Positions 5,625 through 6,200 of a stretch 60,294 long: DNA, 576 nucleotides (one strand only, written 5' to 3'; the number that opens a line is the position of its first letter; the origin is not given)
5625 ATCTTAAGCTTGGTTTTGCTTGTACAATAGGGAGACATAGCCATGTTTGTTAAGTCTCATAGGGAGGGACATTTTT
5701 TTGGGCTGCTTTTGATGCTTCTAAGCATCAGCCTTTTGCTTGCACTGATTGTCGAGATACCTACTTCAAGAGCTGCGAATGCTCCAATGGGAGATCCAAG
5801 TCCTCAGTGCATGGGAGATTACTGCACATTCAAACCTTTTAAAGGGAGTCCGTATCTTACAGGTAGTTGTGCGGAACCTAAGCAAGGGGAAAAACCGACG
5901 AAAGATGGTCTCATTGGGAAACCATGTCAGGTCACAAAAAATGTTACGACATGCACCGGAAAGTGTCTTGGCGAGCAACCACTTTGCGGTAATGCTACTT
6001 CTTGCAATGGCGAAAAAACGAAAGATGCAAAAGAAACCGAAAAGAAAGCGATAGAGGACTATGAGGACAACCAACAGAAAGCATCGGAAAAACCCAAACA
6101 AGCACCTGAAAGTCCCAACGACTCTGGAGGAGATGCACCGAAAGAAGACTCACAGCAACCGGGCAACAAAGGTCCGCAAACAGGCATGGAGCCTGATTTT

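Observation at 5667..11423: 1918-aa modular surface giant with an RlpA-like (DPBB) peptidoglycan-binding/lytic module: candidate host-contact machine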

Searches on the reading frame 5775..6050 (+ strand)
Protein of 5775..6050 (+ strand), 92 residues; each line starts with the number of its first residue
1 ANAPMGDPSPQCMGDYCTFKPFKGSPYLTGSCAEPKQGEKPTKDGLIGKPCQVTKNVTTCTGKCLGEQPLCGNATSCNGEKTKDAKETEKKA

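Call 76: search_solved_structures(query=window:5775-6050:+, max_evalue=10)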
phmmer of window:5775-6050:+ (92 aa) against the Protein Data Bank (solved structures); distinct sequences matched with E-value up to 10: 0.
